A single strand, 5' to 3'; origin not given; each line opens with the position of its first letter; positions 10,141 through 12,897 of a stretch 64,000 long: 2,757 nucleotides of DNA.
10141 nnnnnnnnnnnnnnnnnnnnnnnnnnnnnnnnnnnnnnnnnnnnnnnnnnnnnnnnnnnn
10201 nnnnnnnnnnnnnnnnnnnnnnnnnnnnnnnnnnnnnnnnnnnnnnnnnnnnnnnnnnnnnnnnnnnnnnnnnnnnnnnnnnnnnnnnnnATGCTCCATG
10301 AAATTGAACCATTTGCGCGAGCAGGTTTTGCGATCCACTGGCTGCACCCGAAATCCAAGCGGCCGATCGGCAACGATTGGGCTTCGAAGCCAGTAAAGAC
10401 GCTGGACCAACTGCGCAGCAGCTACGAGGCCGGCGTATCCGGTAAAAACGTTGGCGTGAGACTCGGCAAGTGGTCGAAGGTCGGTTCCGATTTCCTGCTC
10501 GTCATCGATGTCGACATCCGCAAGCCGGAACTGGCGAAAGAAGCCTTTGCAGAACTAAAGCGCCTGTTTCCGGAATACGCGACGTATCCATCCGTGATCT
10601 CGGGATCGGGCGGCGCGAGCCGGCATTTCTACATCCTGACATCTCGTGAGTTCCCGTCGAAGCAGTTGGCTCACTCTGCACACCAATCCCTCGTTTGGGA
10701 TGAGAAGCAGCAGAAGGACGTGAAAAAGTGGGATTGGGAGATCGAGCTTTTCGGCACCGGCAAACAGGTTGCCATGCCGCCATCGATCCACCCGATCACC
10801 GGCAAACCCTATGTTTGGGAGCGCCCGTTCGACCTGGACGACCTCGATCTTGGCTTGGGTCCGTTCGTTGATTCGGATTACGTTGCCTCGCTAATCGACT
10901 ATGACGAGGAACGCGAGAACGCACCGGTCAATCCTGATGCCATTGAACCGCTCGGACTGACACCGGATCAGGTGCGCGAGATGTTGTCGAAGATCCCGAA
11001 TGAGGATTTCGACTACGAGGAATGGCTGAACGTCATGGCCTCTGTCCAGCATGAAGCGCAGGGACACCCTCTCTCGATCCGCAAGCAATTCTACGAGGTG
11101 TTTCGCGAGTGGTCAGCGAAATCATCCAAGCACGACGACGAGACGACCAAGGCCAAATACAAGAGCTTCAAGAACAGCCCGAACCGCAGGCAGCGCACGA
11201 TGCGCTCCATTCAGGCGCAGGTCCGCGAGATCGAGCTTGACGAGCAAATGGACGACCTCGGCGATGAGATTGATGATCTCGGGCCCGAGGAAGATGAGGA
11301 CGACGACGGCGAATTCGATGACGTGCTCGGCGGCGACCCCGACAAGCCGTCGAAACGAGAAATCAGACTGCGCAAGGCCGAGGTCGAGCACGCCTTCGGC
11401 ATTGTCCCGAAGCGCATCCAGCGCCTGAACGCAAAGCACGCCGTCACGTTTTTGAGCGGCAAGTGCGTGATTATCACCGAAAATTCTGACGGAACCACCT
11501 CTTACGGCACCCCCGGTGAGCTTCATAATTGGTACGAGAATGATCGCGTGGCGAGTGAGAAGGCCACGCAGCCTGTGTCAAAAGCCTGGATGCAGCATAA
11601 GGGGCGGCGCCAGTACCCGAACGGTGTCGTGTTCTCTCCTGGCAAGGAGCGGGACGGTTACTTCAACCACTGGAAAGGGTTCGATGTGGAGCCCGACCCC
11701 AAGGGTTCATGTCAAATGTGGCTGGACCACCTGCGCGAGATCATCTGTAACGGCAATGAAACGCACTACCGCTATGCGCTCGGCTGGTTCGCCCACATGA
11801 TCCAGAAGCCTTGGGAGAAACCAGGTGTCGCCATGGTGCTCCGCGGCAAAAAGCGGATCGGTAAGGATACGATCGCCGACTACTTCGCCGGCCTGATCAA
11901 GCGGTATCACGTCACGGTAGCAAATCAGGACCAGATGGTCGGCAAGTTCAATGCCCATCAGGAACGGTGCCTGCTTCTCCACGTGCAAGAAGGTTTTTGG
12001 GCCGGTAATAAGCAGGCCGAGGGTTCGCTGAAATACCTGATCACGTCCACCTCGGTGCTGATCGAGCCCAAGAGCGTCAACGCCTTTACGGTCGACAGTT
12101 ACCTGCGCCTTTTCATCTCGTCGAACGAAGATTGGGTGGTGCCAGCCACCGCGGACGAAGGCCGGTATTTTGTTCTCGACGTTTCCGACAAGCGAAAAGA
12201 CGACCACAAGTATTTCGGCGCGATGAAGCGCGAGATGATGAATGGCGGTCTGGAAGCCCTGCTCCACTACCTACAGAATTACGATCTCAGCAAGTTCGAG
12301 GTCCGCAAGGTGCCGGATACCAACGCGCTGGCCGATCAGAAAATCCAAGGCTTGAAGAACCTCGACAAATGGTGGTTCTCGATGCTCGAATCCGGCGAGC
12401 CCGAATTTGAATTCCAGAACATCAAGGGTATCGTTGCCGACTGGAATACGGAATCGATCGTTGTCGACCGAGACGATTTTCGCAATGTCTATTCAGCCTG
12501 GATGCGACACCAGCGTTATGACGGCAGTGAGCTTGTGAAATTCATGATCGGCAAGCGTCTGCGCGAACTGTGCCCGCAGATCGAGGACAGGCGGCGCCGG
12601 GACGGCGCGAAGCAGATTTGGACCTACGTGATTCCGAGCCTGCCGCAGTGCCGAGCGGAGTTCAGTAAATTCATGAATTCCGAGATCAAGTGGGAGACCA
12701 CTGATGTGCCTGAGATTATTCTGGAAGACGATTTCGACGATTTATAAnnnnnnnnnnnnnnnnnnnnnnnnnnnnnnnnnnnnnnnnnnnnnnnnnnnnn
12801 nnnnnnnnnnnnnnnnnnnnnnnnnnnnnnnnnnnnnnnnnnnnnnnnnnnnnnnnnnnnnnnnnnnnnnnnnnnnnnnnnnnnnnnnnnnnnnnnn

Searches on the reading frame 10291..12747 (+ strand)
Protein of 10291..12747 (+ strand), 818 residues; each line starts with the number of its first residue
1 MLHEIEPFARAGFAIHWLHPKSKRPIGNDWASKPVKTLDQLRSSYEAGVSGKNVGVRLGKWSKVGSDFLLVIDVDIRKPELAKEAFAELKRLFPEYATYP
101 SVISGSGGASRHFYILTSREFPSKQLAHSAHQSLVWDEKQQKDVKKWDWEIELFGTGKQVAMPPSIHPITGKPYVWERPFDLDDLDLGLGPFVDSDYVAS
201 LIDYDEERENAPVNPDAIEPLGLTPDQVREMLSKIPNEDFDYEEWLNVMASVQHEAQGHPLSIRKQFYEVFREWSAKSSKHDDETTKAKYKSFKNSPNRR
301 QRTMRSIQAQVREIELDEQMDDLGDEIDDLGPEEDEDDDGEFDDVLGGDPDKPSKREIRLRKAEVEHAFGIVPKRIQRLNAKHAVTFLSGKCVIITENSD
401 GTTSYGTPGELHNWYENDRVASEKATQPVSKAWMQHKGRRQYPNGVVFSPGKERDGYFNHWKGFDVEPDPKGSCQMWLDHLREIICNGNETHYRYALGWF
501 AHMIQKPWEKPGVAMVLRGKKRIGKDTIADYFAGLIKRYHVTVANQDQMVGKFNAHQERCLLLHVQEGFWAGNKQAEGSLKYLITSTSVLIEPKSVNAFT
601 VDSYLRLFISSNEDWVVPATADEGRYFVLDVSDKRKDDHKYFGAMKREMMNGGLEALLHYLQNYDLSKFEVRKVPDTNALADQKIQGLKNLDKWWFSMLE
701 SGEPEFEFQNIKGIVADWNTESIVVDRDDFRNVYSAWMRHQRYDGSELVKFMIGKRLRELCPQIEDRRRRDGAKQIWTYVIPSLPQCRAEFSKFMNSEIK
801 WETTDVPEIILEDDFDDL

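Call 11: search_protein_families(library=pfam, proteins=[window:10291-12747:+], max_evalue=0.001)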
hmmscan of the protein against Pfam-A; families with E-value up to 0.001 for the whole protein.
window:10291-12747:+ (818 aa): 3 families
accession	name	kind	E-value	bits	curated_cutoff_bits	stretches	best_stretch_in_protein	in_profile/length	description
PF19263.5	DUF5906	-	5.3e-18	66.2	27.6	1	517-623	1-110/114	Family of unknown function (DUF5906)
PF09250.16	Prim-Pol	-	2.4e-17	64.3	22.8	1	9-179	5-148/158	Bifunctional DNA primase/polymerase, N-terminal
PF08707.16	PriCT_2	-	1.2e-10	42.1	22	1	228-307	1-73/77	Primase C terminal 2 (PriCT-2)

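Call 17: search_dna_similar(query=window:10291-12747:+, collection=phages, mode=protein, max_rows=25)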
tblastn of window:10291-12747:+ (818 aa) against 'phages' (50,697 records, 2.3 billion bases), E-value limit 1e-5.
Records with a match: 289; places in all: 290; records where one place covers at least 80% of the query: 6.
Best place of each record, by identity: <60% 289.
By first word of the organism name: Pseudomonas 94; Vibrio 40; Rhodobacter 25; Achromobacter 24; Xanthomonas 23; Stenotrophomonas 14; Bordetella 9; Rhizobium 6; Roseobacter 6; Brevundimonas 5; and 26 more.
By host as written in the record: - 35; Pseudomonas aeruginosa 32; Rhodobacter capsulatus YW1 24; Pseudomonas aeruginosa PAO1 23; Pseudomonas aeruginosa PA14 10; Achromobacter sp. 10; Pseudomonas sp. 9; Bordetella bronchiseptica ATCC 10580 9; and 75 more.
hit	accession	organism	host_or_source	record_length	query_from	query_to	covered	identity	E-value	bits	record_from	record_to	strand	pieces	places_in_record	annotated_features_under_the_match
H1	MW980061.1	Rhizobium phage RHph_X2_30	Sinorhizobium americanum X2_30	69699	1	815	100%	58.0%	0e+0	887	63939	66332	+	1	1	putative DNA primase/polymerase protein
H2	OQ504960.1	Pseudomonas phage ZQG1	Stutzerimonas stutzeri NCTC10475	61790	21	792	94%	27.8%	3e-65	243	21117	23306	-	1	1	P4-specific DNA primase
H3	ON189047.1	Xanthomonas phage Mallos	Xanthomonas translucens pv. translucens ...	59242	20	805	85%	28.6%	5e-54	268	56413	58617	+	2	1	putative primase/polymerase | hypothetical protein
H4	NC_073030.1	Xanthomonas phage Mallos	Xanthomonas translucens pv. translucens ...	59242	20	805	85%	28.6%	5e-54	268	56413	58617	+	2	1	putative primase/polymerase | hypothetical protein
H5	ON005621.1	Stenotrophomonas phage A1432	Stenotrophomonas maltophilia YCR3A-1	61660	151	801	80%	29.2%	7e-66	245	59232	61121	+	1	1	bifunctional DNA primase/polymerase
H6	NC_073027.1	Stenotrophomonas phage A1432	Stenotrophomonas maltophilia YCR3A-1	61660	151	801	80%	29.2%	7e-66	245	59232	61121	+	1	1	bifunctional DNA primase/polymerase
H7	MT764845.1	Ruegeria phage Tedan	Ruegeria sp. AU67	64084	2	801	87%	26.6%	3e-59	283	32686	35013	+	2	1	hypothetical protein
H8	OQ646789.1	Pseudomonas phage PA_LZ02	Pseudomonas aeruginosa PAO1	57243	151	801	80%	28.3%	1e-64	242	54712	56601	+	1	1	putative primase/polymerase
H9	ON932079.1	Xanthomonas phage vB_Xar_IVIA-DoCa5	Xanthomonas arboricola pv. juglandis ...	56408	151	801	80%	28.3%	2e-60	229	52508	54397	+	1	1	putative primase/polymerase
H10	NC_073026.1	Xanthomonas phage vB_Xar_IVIA-DoCa5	Xanthomonas arboricola pv. juglandis ...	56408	151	801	80%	28.3%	2e-60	229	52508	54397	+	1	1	putative primase/polymerase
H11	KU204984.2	Pseudomonas phage AAT-1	Pseudomonas aeruginosa PA14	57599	151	801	80%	28.2%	3e-64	240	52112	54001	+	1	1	putative primase/polymerase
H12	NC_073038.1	Pseudomonas phage AAT-1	Pseudomonas aeruginosa PA14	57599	151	801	80%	28.2%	3e-64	240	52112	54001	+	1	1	putative primase/polymerase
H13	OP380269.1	Pseudomonas phage phiH1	Pseudomonas aeruginosa PA14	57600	151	801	80%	28.2%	3e-64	240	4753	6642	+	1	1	primase/helicase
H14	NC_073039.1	Pseudomonas phage phiH1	Pseudomonas aeruginosa PA14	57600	151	801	80%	28.2%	3e-64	240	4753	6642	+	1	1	primase/helicase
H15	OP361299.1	Pseudomonas phage phiH2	Pseudomonas sp. PA14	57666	151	801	80%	28.2%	3e-64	240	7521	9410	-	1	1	primase domain containing protein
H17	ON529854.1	Janthinobacterium phage vB_JliS-Donnerlittchen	Janthinobacterium lividum EIF1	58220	151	801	80%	28.2%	4e-59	225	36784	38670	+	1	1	putative P4-specific DNA primase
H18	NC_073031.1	Janthinobacterium phage vB_JliS-Donnerlittchen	Janthinobacterium lividum EIF1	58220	151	801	80%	28.2%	4e-59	225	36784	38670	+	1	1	putative P4-specific DNA primase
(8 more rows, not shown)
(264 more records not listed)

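Call 25: find_related_loci(query=A1, collection=viral_contigs, flank=10000)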
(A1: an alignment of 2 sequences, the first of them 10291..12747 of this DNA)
Query A1 (818 aa) in viral_contigs; peptide patterns used: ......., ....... (x = any residue, [..] = any of these).
56 stretches matched a pattern; 8 encode a relative of the query (tblastn E <= 1e-3); 8 distinct loci.
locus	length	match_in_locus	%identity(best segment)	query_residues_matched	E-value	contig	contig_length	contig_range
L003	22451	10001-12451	96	1-818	0e+0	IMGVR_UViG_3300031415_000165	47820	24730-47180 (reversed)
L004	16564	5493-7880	78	1-802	0e+0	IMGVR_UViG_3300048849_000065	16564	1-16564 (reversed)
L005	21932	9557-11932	63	1-807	0e+0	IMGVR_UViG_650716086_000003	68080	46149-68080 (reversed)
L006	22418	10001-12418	55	1-816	0e+0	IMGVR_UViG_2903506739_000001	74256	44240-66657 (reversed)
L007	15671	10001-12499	53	1-817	0e+0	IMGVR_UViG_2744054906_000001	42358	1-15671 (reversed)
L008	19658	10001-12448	48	5-818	0e+0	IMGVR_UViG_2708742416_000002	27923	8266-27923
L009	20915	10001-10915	45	1-312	8e-67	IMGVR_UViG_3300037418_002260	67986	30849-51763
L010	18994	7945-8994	40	1-357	7e-63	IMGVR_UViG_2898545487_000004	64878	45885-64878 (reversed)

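Call 36: search_solved_structures(query=window:10291-12747:+, max_evalue=1)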
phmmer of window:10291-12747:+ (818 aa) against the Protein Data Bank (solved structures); distinct sequences matched with E-value up to 1: 3.
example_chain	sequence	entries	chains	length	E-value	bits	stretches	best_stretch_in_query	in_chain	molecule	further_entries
6k9e_A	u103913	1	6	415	6.9e-07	31.2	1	497-674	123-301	Primase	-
6k9c_A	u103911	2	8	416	7e-07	31.2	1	497-674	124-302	Primase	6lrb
4me8_A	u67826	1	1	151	0.036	15.6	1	602-655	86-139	Signal peptidase I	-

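Call 43: find_related_loci(query=A3, collection=genome_contigs, flank=10000)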
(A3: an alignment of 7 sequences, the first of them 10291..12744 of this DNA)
Query A3 (818 aa) in genome_contigs; peptide patterns used: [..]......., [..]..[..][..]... (x = any residue, [..] = any of these).
70 stretches matched a pattern; 4 encode a relative of the query (tblastn E <= 1e-3); 4 distinct loci.
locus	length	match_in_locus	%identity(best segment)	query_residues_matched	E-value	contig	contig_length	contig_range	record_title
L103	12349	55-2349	56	54-818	0e+0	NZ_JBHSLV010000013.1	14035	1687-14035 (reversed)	Bosea vestrisii strain CCUG 43114 velvet_auto_61_13, whole genome shotgun sequence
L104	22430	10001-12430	53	1-818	0e+0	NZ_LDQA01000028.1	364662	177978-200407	Aureimonas ureilytica strain NS365 contig_28, whole genome shotgun sequence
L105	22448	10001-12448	48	5-818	0e+0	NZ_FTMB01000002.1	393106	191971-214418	Rhizobium sp. RU20A, whole genome shotgun sequence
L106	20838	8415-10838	47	1-804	0e+0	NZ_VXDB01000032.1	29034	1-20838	Roseibium sediminis strain KCTC 52373 NODE_32_length_29034_cov_157.135_ID_3794, whole genome shotgun sequence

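Call 44: find_related_loci(query=A3, collection=metagenome_contigs, flank=10000)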
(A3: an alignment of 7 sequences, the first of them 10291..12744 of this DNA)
Query A3 (818 aa) in metagenome_contigs; peptide patterns used: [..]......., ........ (x = any residue, [..] = any of these).
153 stretches matched a pattern; 10 encode a relative of the query (tblastn E <= 1e-3); 10 distinct loci.
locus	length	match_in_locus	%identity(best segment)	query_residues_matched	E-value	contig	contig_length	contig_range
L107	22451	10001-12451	96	1-818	0e+0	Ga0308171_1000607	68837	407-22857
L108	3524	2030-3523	83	1-504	0e+0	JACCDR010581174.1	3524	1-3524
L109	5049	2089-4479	50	1-803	0e+0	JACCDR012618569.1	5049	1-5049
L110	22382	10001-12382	50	1-801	0e+0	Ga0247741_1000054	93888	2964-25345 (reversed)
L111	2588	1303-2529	67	1-415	0e+0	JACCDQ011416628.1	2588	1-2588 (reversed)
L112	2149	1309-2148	82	1-283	4e-165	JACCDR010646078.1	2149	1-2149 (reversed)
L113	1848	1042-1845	80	1-271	3e-145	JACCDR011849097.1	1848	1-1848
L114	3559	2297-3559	50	1-436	4e-119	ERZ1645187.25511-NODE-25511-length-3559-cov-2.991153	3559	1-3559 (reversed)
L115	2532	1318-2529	47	1-412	1e-108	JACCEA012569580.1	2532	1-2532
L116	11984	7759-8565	32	12-232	2e-23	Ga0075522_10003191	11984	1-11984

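Call 52: find_homologous_proteins(query=window:10291-12744:+, max_evalue=1e-30)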
Query window:10291-12744:+ (818 aa): 544 proteins with E <= 1e-30 among 8000 candidates; the best 120 are listed.
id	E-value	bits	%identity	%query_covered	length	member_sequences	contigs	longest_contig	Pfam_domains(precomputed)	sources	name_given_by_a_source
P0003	0.0e+0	1870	97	100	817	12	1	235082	PF19263.6,PF08707.17,PF09250.17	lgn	-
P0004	0.0e+0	1824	94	100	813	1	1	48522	PF19263.6,PF08707.17,PF09250.17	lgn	-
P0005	0.0e+0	1821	94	100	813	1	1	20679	PF19263.6,PF08707.17,PF09250.17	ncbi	-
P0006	0.0e+0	1819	94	100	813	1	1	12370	PF19263.6,PF08707.17,PF09250.17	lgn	-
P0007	0.0e+0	1634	86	100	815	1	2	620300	PF19263.6,PF08707.17,PF09250.17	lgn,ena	-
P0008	0.0e+0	1467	78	98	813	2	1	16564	PF19263.6,PF08707.17,PF09250.17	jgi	jgi:hypothetical protein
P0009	0.0e+0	1443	76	100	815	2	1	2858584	PF19263.6,PF08707.17,PF09250.17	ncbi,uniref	ncbi:DUF5906 domain-containing protein [Rhizobium nepotum]|uniref:DUF5906 domain-containing protein 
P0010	0.0e+0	1433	75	100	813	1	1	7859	PF19263.6,PF08707.17,PF09250.17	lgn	-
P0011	0.0e+0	1345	71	100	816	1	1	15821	PF19263.6,PF08707.17,PF09250.17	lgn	-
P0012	0.0e+0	1307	69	100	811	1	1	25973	PF19263.6,PF08707.17,PF09250.17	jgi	jgi:hypothetical protein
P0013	0.0e+0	1157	63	99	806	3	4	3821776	PF19263.6,PF08707.17,PF09250.17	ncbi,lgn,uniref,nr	ncbi:DUF5906 domain-containing protein [Sinorhizobium meliloti]|uniref:DUF5906 domain-containing pro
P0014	0.0e+0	1094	60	99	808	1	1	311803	PF19263.6,PF08707.17,PF09250.17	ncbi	-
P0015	0.0e+0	1032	57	98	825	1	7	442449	PF19263.6,PF08707.17,PF09250.17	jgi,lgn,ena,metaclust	metaclust:\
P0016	0.0e+0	1030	56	100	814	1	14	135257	PF19263.6,PF08707.17,PF09250.17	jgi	jgi:hypothetical protein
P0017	0.0e+0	1027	56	98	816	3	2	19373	PF19263.6,PF08707.17,PF09250.17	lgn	-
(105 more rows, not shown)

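Call 55: find_encoding_contigs(protein=P0007, flank=10000, max_places=2)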
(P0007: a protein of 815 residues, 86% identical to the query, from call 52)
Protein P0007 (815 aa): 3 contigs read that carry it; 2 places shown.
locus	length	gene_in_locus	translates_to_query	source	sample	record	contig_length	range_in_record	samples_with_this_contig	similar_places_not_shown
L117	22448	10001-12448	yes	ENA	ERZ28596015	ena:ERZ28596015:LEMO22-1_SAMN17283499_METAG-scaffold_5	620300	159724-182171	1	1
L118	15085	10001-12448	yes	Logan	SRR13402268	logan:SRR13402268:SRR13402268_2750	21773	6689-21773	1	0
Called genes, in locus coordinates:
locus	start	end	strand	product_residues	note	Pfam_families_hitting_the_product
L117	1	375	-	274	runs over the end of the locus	-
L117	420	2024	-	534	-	PF00176:SNF2-rel_dom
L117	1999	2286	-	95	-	-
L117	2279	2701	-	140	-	PF00383:dCMP_cyt_deam_1, PF14437:MafB19-deam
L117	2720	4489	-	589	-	PF00145:DNA_methylase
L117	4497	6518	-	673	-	-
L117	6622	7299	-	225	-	PF10991:Enc34_ssDNA-bd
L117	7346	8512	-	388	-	PF10926:DUF2800, PF12705:PDDEXK_1 (weak)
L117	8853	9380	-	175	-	-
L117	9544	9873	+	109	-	-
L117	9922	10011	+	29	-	-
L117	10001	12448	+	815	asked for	PF09250:Prim-Pol, PF08707:PriCT_2, PF19263:DUF5906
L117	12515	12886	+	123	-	-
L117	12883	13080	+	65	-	PF07131:DUF1382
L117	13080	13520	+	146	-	-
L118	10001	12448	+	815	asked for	PF09250:Prim-Pol, PF08707:PriCT_2, PF19263:DUF5906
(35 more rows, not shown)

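Call 56: find_encoding_contigs(protein=P0012, flank=10000, max_places=1)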
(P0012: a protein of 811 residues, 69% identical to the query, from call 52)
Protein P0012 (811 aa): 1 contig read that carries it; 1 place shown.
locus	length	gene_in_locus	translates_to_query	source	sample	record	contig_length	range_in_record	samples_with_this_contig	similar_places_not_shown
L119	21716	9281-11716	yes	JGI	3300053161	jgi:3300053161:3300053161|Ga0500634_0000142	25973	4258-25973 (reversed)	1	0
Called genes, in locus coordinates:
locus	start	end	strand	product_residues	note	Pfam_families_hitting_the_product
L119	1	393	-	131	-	?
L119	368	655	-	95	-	-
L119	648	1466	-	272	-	-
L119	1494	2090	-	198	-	-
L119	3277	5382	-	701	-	-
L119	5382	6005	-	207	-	PF00929:RNase_T (weak), PF16473:Rv2179c-like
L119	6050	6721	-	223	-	-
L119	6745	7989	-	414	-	PF10926:DUF2800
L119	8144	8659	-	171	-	-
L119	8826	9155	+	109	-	-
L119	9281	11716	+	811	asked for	PF09250:Prim-Pol, PF08707:PriCT_2, PF19263:DUF5906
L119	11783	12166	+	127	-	-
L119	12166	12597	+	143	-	-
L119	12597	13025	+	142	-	-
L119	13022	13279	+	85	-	-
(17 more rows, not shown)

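Call 57: find_encoding_contigs(protein=P0014, flank=10000, max_places=1)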
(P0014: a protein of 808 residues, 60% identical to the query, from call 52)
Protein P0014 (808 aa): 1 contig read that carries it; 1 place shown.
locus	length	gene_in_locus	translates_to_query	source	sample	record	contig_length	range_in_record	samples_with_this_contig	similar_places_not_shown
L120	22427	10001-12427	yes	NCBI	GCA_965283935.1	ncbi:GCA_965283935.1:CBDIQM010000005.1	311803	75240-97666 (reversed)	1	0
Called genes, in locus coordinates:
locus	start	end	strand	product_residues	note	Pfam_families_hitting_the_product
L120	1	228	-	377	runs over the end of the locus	PF00176:SNF2-rel_dom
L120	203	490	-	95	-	-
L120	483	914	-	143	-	PF00383:dCMP_cyt_deam_1, PF14437:MafB19-deam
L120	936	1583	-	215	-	-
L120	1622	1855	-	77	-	-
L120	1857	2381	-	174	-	PF02592:Vut_1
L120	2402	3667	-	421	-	-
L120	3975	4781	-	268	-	-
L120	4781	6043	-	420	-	-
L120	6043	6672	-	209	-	PF16473:Rv2179c-like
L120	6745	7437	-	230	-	PF10991:Enc34_ssDNA-bd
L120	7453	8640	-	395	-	PF10926:DUF2800, PF12705:PDDEXK_1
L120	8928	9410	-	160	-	-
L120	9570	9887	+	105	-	-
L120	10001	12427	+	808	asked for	PF09250:Prim-Pol, PF08707:PriCT_2, PF19263:DUF5906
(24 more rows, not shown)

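Call 89: find_encoding_contigs(protein=P0009, flank=10000, max_places=1)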
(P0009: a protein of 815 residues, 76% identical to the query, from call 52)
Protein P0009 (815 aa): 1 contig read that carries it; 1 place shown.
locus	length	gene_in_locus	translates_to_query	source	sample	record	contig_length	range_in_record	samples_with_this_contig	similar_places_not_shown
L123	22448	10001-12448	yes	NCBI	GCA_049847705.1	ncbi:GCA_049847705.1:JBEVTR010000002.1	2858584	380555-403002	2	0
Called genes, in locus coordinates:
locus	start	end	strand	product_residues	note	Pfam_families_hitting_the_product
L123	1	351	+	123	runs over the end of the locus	-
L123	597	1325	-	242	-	PF01381:HTH_3 (weak)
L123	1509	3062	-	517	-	PF00176:SNF2-rel_dom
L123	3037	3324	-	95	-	-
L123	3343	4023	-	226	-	-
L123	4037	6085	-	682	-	-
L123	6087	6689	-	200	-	PF00929:RNase_T (faint), PF16473:Rv2179c-like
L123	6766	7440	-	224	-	-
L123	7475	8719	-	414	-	PF10926:DUF2800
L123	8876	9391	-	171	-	-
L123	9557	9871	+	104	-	-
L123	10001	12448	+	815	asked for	PF09250:Prim-Pol, PF08707:PriCT_2, PF19263:DUF5906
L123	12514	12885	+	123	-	-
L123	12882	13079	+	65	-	PF07131:DUF1382 (weak)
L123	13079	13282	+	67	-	-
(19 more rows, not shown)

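Call 90: find_encoding_contigs(protein=P0011, flank=10000, max_places=1)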
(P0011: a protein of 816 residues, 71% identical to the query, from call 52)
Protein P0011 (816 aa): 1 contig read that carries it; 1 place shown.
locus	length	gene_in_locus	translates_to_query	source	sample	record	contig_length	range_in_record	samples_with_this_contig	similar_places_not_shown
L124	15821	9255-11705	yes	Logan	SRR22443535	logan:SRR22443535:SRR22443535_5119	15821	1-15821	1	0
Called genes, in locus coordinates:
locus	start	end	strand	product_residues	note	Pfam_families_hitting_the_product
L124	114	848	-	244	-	PF01381:HTH_3 (weak)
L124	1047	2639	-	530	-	PF00176:SNF2-rel_dom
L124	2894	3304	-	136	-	PF00383:dCMP_cyt_deam_1, PF14437:MafB19-deam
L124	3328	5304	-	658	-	-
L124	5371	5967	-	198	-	PF16473:Rv2179c-like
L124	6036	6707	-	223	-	PF10991:Enc34_ssDNA-bd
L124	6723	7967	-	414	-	PF10926:DUF2800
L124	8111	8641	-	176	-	-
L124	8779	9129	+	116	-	-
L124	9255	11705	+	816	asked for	PF09250:Prim-Pol, PF08707:PriCT_2, PF19263:DUF5906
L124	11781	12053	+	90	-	-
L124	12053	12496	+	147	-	-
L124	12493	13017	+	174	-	-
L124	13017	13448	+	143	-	-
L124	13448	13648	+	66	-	-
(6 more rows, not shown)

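Call 91: find_encoding_contigs(protein=P0010, flank=10000, max_places=1)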
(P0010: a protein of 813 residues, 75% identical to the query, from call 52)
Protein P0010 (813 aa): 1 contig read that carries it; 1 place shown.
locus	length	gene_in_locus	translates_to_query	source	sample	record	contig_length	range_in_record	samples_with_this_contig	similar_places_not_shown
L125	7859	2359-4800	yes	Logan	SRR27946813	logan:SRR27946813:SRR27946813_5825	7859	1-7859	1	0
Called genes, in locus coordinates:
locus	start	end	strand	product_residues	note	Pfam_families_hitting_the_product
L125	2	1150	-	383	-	?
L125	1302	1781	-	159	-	-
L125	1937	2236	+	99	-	-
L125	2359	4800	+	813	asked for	PF09250:Prim-Pol, PF08707:PriCT_2, PF19263:DUF5906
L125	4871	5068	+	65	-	PF07131:DUF1382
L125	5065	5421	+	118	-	-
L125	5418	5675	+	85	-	-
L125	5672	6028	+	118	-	-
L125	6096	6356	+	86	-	-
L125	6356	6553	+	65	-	-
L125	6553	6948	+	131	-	-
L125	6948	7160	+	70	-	-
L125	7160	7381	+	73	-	-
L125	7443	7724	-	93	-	-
